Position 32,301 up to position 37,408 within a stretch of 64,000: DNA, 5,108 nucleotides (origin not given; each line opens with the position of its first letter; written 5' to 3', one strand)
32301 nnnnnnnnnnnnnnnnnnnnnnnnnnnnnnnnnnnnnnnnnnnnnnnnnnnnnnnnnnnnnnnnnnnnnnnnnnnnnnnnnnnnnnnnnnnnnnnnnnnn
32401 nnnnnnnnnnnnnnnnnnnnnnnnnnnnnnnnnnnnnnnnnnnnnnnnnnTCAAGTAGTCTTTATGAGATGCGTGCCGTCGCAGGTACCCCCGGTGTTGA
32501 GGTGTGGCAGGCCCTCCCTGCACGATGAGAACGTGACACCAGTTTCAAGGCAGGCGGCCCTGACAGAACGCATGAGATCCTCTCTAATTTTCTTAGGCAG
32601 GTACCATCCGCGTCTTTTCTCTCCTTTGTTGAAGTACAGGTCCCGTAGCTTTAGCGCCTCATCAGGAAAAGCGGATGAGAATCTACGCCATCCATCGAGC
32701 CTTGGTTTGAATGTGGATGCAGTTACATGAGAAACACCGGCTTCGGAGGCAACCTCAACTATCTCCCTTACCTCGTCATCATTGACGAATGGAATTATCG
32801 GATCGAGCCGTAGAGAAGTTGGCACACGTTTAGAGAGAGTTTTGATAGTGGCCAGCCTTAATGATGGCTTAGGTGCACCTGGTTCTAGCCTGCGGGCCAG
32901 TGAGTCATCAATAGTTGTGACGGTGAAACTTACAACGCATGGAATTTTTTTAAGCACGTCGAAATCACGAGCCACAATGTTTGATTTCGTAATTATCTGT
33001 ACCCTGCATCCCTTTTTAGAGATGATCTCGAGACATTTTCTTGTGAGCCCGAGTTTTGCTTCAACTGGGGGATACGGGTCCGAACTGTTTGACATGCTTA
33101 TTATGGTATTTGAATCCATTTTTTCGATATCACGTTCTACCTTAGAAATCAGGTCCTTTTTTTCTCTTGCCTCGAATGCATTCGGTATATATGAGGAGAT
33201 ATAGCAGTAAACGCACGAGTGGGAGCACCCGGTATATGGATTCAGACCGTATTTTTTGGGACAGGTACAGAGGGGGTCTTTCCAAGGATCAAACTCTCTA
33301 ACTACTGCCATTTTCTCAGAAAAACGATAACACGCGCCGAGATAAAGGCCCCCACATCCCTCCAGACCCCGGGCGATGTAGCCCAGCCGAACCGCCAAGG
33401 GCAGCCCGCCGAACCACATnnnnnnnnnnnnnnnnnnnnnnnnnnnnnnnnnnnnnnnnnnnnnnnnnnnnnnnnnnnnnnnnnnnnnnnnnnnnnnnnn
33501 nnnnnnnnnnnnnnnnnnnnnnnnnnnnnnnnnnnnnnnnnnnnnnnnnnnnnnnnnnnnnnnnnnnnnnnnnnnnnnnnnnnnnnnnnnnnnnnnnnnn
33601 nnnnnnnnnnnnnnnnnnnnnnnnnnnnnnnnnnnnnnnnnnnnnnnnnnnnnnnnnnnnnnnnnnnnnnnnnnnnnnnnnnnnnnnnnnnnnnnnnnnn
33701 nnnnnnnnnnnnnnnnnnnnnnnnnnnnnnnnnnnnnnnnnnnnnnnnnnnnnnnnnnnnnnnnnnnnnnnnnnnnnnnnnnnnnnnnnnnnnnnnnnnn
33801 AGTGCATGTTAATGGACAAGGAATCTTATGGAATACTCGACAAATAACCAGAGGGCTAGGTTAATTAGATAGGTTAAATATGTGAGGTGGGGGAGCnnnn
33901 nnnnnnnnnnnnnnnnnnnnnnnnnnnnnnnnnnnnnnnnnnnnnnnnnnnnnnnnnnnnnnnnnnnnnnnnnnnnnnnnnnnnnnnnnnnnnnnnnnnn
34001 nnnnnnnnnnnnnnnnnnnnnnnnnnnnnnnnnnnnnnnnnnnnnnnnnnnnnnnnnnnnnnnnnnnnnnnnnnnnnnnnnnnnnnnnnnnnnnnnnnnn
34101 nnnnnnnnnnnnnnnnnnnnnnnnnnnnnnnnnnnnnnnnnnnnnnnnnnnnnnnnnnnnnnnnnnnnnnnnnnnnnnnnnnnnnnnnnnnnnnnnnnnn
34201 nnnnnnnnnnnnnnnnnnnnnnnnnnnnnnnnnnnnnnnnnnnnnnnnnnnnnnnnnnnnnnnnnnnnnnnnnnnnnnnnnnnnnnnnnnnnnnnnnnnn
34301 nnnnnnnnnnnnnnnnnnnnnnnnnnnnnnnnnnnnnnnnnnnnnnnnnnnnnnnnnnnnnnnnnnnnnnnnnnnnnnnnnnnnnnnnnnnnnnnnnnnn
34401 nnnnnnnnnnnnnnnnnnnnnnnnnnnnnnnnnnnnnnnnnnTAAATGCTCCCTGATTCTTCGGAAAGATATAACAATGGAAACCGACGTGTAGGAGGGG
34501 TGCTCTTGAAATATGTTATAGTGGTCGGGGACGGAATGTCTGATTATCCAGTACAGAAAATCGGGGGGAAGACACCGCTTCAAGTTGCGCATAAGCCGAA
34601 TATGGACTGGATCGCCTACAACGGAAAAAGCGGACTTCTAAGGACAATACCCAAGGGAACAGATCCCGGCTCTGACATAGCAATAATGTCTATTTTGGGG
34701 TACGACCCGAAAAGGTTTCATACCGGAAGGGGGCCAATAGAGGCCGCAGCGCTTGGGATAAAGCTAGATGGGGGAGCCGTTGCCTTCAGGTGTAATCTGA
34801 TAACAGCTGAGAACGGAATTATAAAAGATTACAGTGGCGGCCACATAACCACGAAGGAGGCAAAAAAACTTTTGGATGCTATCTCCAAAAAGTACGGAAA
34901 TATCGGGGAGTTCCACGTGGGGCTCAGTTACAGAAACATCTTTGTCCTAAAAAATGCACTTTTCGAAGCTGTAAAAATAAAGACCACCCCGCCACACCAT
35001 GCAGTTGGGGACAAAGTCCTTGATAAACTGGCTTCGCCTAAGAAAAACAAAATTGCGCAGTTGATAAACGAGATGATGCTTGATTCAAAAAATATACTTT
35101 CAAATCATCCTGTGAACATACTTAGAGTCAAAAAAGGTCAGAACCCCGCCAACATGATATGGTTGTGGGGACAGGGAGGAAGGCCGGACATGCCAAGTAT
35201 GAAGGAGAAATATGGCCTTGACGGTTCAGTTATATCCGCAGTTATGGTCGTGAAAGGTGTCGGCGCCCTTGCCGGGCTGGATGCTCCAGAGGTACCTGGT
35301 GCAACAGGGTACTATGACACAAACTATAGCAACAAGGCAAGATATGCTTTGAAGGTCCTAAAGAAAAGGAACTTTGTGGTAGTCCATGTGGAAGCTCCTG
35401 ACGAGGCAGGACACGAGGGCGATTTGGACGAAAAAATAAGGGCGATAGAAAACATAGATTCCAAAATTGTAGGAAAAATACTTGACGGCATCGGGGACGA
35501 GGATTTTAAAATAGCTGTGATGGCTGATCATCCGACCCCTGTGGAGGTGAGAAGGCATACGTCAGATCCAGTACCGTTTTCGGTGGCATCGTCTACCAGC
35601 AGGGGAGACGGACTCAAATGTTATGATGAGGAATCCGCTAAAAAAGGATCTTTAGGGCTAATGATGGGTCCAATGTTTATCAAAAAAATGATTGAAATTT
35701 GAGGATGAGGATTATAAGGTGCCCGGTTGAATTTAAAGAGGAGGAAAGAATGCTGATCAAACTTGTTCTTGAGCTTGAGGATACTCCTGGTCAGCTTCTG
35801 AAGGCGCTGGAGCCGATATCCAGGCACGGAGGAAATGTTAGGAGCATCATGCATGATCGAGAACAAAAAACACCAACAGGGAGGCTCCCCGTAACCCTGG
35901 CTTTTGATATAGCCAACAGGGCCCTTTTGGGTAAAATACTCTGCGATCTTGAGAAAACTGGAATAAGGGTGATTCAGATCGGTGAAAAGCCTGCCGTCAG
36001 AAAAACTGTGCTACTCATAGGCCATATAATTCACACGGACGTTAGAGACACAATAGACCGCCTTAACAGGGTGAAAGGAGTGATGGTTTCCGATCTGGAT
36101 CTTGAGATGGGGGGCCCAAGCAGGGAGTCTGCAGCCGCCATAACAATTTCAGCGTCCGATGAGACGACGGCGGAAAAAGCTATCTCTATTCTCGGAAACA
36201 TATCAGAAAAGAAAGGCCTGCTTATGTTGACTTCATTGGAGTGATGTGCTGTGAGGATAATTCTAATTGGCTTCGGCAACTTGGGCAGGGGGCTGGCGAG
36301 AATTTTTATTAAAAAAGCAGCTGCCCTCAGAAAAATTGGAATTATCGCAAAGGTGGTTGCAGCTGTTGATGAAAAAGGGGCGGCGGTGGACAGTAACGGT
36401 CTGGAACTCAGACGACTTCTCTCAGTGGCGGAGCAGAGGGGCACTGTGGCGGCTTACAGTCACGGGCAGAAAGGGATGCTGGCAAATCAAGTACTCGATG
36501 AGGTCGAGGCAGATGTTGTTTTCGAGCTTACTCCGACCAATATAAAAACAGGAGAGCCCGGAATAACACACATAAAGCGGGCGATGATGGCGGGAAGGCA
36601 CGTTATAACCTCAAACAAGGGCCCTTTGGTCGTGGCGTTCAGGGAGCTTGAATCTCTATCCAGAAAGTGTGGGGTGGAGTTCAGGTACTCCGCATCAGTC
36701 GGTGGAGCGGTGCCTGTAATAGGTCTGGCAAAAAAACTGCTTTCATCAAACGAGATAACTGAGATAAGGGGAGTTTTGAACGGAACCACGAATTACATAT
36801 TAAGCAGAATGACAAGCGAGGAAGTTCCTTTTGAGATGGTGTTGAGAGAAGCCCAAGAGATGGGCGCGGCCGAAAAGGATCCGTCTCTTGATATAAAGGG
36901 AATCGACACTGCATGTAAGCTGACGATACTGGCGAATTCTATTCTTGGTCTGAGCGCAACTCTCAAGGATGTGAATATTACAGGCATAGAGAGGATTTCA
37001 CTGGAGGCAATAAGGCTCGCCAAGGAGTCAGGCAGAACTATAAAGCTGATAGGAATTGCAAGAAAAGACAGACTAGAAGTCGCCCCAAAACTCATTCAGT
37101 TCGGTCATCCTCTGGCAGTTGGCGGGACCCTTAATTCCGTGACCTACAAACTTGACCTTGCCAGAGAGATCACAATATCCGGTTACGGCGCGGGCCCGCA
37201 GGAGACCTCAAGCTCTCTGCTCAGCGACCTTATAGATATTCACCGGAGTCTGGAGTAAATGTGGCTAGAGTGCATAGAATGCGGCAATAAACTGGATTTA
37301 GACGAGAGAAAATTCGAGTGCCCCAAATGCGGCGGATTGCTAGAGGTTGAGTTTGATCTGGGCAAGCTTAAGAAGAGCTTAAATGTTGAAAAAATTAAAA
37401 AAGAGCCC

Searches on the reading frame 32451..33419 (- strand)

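Call 27: search_protein_families(library=pfam, proteins=[window:32451-33419:-], max_evalue=0.00001)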
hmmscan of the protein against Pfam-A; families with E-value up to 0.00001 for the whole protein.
window:32451-33419:- (322 aa): 1 family
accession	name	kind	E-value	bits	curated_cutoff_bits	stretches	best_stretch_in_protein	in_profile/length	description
PF04055.27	Radical_SAM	-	2.6e-16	60.7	29.5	1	60-222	2-164/166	Radical SAM superfamily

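Call 30: search_protein_families(library=ncbifam, proteins=[window:32451-33419:-], max_evalue=0.00001)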
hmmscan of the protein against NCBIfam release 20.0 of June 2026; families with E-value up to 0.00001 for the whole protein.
window:32451-33419:- (322 aa): 5 families
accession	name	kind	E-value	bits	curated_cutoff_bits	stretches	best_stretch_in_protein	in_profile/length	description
NF033668.1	rSAM_PA0069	hypoth_equivalog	2.4e-38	132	360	1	55-232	57-249/348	PA0069 family radical SAM protein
NF038135.1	rSAM_Rv2578c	equivalog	4e-26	91.8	430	1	53-294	58-315/317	Rv2578c family radical SAM protein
NF038136.1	rSAM_Rv_intein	exception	1.8e-21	76.6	700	1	105-295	378-573/574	intein-containing Rv2578c family radical SAM protein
TIGR04470.1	rSAM_mob_pairB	equivalog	9.1e-18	64.6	410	1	57-216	20-183/285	radical SAM mobile pair protein B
TIGR04070.1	photo_TT_lyase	equivalog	8.7e-06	24.9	400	0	51-197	73-221/338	spore photoproduct lyase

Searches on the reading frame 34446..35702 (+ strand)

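Call 28: search_protein_families(library=pfam, proteins=[window:34446-35702:+], max_evalue=0.00001)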
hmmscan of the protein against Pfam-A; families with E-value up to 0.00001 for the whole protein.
window:34446-35702:+ (418 aa): 2 families
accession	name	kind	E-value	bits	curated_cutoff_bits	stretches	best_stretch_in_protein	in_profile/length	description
PF10143.14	PhosphMutase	-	1.2e-52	178.7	21.5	1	57-224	1-170/170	2,3-bisphosphoglycerate-independent phosphoglycerate mutase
PF01676.23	Metalloenzyme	-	2.8e-46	158.5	24.3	1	22-406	2-240/252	Metalloenzyme superfamily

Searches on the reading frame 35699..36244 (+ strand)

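Call 28: search_protein_families(library=pfam, proteins=[window:35699-36244:+], max_evalue=0.00001)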
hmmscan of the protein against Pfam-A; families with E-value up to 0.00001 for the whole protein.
window:35699-36244:+ (181 aa): 1 family
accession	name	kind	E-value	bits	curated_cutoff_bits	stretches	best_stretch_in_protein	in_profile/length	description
PF01842.31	ACT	-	2.1e-06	27.8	27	0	22-84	3-64/66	ACT domain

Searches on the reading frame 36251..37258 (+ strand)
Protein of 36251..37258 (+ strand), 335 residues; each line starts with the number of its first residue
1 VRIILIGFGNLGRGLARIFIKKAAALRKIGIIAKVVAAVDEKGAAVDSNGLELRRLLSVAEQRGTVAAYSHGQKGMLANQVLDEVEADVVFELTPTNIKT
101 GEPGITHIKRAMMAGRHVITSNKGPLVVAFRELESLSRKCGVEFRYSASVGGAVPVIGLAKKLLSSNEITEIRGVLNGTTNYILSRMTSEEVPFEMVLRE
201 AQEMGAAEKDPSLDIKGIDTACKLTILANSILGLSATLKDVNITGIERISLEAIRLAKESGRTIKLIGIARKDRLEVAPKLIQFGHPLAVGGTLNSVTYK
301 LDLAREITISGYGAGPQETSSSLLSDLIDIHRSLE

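Call 28: search_protein_families(library=pfam, proteins=[window:36251-37258:+], max_evalue=0.00001)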
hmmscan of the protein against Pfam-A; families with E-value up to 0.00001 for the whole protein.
window:36251-37258:+ (335 aa): 2 families
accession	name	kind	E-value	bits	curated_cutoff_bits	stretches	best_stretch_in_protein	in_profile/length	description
PF00742.24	Homoserine_dh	-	2.3e-54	184.3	22.9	1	155-328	1-173/173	Homoserine dehydrogenase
PF00208.27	ELFV_dehydrog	-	1.6e-07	31.7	23.4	1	3-91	35-116/241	Glutamate/Leucine/Phenylalanine/Valine dehydrogenase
